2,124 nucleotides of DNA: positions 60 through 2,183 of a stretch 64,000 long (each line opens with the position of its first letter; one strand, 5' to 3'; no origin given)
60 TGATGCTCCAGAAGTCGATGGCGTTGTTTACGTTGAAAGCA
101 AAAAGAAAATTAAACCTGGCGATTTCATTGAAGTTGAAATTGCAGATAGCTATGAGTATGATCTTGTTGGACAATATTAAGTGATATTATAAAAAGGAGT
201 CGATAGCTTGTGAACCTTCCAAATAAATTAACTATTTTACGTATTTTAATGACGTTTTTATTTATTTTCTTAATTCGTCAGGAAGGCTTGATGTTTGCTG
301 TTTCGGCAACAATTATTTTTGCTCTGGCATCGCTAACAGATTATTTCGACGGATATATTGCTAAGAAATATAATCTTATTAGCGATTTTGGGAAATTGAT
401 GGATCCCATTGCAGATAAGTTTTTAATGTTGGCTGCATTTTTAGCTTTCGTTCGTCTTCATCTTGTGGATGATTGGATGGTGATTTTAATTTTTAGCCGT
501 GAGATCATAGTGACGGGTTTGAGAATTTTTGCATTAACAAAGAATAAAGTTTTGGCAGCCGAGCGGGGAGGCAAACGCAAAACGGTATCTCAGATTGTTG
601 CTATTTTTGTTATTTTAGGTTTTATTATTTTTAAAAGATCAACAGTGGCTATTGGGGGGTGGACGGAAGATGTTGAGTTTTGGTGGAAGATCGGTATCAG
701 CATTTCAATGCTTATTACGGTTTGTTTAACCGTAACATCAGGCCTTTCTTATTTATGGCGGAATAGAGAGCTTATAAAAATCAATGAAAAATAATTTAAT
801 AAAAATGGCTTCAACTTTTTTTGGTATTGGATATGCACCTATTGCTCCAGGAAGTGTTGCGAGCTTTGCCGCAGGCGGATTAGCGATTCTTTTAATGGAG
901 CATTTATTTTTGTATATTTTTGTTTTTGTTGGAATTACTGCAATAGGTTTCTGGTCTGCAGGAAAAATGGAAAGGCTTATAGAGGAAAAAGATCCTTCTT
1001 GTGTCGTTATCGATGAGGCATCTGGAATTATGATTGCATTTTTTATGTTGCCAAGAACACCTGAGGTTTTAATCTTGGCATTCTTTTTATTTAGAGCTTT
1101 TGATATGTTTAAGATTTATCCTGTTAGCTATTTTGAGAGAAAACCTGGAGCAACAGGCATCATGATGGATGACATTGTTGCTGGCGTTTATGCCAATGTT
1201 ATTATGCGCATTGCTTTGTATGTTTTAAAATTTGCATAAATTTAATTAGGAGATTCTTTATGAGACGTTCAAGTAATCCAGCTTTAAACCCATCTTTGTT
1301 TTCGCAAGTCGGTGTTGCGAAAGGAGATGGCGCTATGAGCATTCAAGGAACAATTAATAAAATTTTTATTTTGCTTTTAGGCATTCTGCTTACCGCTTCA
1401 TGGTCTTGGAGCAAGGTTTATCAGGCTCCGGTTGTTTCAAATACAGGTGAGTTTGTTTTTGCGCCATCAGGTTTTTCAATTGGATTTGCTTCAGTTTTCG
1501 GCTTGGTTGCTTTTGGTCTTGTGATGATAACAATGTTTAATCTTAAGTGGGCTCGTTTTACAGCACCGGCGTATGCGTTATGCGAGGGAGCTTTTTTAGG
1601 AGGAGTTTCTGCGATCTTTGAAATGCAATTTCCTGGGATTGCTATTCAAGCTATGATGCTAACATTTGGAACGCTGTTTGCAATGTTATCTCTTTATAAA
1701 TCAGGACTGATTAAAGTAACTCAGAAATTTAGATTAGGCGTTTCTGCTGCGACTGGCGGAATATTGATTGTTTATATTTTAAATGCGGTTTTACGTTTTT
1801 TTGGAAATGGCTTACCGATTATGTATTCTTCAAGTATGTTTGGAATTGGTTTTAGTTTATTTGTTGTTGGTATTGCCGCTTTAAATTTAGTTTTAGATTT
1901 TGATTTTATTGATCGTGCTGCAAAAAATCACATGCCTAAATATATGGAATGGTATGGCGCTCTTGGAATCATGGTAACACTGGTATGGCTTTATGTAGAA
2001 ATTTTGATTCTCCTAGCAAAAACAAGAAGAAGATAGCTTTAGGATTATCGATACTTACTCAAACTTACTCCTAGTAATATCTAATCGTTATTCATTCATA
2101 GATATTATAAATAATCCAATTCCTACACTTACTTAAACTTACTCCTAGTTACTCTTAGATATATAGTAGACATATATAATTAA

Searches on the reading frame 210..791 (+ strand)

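Call 57: search_protein_families(library=pfam, proteins=[window:210-791:+], max_evalue=0.0001)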
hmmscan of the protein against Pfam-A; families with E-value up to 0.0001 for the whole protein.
window:210-791:+ (194 aa): 1 family
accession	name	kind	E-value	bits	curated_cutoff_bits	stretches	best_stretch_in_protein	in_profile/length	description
PF01066.26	CDP-OH_P_transf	-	2.1e-38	132.6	22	1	1-146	1-138/152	CDP-alcohol phosphatidyltransferase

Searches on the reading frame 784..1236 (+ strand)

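Call 57: search_protein_families(library=pfam, proteins=[window:784-1236:+], max_evalue=0.0001)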
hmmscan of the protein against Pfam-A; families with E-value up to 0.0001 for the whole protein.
window:784-1236:+ (151 aa): 1 family
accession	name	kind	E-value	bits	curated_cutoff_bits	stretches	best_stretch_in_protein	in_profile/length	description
PF04608.18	PgpA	-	2.9e-40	137.9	28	1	9-144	2-140/141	Phosphatidylglycerophosphatase A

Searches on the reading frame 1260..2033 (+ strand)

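Call 57: search_protein_families(library=pfam, proteins=[window:1260-2033:+], max_evalue=0.0001)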
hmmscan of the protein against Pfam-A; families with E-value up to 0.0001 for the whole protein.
window:1260-2033:+ (258 aa): 1 family
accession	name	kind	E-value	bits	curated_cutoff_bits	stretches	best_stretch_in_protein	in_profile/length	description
PF12811.12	BaxI_1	-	1.9e-70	237.5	26.2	1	6-256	1-232/233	Bax inhibitor 1 like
